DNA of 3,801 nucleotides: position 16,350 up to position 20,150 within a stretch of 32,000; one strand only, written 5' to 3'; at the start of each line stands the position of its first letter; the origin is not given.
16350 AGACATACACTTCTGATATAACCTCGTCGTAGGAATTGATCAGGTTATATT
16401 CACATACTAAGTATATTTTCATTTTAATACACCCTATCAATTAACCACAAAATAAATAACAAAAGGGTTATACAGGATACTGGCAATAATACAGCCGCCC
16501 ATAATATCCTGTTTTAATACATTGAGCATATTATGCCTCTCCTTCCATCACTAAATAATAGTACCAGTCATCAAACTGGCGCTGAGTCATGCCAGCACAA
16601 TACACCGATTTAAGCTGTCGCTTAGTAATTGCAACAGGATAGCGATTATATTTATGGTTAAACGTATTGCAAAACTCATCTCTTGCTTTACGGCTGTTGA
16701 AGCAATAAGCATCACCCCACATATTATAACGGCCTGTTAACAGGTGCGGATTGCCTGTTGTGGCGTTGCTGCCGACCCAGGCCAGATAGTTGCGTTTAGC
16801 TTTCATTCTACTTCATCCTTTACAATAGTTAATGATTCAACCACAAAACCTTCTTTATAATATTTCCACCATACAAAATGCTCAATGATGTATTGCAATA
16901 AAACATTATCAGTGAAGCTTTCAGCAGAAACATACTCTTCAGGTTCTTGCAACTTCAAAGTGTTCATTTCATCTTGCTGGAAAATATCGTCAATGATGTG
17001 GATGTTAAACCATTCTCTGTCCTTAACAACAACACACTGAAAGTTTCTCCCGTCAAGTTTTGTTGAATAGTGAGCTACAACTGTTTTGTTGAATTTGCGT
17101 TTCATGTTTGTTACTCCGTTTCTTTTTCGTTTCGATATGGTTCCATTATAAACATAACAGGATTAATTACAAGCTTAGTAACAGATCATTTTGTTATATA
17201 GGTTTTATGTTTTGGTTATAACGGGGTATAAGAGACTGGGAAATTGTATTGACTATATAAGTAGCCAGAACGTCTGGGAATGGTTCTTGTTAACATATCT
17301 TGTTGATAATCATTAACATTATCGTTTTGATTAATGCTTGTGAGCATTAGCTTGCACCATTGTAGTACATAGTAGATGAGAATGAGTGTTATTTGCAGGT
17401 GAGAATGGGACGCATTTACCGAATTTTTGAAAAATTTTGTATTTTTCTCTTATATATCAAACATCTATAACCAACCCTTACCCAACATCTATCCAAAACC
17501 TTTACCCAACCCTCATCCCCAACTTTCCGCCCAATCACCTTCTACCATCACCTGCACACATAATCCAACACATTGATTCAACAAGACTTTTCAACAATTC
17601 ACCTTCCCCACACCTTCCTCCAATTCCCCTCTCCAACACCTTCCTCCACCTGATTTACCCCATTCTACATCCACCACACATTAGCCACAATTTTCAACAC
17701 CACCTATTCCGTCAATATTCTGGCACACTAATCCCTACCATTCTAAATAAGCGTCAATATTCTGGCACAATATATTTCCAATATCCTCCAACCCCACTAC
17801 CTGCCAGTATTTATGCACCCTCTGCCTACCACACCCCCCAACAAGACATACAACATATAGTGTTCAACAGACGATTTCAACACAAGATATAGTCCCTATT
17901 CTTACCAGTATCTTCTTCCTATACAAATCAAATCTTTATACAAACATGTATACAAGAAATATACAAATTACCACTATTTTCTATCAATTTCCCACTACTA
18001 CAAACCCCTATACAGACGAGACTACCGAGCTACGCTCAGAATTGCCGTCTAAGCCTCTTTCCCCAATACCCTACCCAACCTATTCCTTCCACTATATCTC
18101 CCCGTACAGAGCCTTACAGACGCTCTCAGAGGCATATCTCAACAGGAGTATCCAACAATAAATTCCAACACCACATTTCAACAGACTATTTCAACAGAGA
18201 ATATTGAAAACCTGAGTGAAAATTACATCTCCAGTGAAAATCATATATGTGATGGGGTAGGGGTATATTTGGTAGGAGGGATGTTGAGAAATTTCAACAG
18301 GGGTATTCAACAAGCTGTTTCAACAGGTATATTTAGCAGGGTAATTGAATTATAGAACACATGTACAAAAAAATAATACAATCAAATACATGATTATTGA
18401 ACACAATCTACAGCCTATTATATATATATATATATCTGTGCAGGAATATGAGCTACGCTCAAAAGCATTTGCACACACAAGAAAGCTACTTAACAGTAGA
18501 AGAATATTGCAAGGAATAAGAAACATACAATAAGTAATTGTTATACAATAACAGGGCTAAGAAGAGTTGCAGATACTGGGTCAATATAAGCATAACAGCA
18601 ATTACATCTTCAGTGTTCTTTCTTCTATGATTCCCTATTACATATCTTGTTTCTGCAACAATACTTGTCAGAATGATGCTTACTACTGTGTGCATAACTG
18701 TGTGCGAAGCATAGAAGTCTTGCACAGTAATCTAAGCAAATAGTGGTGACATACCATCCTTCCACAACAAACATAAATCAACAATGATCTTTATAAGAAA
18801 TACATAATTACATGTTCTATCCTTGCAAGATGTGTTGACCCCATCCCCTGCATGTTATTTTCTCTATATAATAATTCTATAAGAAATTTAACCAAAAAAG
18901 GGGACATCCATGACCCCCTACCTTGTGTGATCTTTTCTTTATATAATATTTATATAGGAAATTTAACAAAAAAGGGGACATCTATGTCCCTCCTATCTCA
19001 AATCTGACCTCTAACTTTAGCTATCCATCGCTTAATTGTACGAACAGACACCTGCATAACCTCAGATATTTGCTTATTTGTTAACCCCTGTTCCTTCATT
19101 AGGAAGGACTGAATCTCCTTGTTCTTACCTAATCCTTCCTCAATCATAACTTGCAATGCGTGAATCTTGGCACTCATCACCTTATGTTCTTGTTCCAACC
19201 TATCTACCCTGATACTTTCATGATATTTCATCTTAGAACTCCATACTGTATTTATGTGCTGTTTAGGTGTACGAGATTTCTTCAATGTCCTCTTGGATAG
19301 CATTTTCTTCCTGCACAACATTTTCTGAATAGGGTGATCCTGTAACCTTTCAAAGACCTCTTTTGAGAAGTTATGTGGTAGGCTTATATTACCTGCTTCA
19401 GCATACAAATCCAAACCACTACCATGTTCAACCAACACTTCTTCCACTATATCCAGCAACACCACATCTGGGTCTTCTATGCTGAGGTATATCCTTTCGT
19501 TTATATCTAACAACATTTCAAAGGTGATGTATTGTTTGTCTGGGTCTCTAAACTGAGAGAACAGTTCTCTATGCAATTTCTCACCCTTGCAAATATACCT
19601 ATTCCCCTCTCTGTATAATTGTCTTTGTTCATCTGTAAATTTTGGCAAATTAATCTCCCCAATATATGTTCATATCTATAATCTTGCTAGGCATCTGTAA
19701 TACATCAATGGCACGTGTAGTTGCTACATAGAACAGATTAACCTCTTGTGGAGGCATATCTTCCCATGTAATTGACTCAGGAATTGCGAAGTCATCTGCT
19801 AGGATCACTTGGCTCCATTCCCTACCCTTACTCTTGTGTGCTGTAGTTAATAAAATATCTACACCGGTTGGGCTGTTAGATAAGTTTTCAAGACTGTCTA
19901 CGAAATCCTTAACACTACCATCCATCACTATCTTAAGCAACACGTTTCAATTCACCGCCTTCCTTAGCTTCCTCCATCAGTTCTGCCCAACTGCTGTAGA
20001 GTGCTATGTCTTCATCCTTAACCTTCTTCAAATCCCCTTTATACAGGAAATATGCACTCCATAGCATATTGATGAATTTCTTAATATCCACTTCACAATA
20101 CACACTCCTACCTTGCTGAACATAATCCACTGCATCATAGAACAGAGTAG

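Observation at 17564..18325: TTCAACA heptamers arrayed with an exact 13-bp period: candidate iterons or operator arrays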

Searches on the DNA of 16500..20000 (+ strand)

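Call 9: search_dna_similar(query=window:16500-20000:+, collection=phages, mode=distant, max_rows=30)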
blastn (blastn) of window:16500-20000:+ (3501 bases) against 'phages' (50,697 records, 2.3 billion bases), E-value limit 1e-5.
No match.

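Call 58: search_rna_families(source=window, start=16900, end=19100, threshold=evalue, max_evalue=5)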
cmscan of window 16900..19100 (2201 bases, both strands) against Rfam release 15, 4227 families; matches with E-value up to 5: 4.
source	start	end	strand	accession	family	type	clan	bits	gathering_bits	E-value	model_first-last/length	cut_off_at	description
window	18836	18986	-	RF01731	TwoAYGGAY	Cis-reg;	CL00106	25.3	43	0.51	1-168/168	no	TwoAYGGAY RNA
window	18895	18996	-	RF01796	frnS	Gene; sRNA;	-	20.8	60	1.5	1-119/119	no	Fumarate/nitrate reductase regulator sRNA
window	18872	18952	-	RF03831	mir-627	Gene; miRNA;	-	17.4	86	2.8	1-87/87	no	mir-627 microRNA precursor family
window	18853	18892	+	RF00623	P1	Gene;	-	16.4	100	2.7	45-84/180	no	Pseudomonas sRNA P1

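Call 112: search_dna_similar(query=window:17540-18345:+, collection=plasmids, mode=distant, max_rows=10, max_evalue=0.001)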
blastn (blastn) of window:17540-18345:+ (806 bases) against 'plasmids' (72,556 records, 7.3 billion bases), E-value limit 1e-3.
No match.

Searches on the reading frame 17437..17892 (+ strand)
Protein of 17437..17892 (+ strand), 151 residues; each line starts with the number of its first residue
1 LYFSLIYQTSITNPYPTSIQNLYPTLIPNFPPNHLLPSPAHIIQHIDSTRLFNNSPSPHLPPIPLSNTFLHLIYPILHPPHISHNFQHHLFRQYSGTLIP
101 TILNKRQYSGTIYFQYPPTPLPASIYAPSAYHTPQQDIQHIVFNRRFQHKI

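Call 13: search_protein_families(library=phrogs, proteins=[window:17437-17892:+], max_evalue=0.001)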
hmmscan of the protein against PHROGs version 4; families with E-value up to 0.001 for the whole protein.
window:17437-17892:+ (151 aa): 0 families

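Call 42: list_cluster_members(proteins=[window:17437-17892:+, window:17946-18161:+, window:18486-18725:-, window:18345-18533:+, window:18350-18526:-, window:18567-18743:+, window:18852-19007:+, window:17427-17576:+])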
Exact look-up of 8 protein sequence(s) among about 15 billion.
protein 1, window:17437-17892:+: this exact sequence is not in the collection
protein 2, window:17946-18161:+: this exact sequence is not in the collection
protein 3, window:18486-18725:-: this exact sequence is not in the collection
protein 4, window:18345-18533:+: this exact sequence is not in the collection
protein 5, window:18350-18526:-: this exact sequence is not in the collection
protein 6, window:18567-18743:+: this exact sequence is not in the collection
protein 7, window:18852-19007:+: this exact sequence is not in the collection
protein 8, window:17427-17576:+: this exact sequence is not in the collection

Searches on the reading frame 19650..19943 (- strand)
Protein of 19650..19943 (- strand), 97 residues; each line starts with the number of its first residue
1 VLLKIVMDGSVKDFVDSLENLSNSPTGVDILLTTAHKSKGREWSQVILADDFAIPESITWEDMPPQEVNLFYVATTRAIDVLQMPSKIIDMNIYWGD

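Call 10: search_protein_families(library=pfam, proteins=[window:19650-19943:-], max_evalue=0.01)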
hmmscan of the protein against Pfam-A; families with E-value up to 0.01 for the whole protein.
window:19650-19943:- (97 aa): 2 families
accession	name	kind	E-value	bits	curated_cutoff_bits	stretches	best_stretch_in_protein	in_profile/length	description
PF13361.12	UvrD_C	-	2.6e-08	34.1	25.6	1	24-83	281-344/350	UvrD-like helicase C-terminal domain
PF13538.12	UvrD_C_2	-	1.4e-07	31.7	27.4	1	31-78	3-45/52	UvrD-like helicase C-terminal domain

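Call 12: search_protein_families(library=phrogs, proteins=[window:19650-19943:-], max_evalue=0.001)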
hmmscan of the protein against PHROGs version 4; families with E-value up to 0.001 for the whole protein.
window:19650-19943:- (97 aa): 1 family
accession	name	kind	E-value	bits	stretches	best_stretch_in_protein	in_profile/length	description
phrog_1967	-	DNA, RNA and nucleotide metabolism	2.2e-18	67.2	1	10-83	583-665/776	DNA helicase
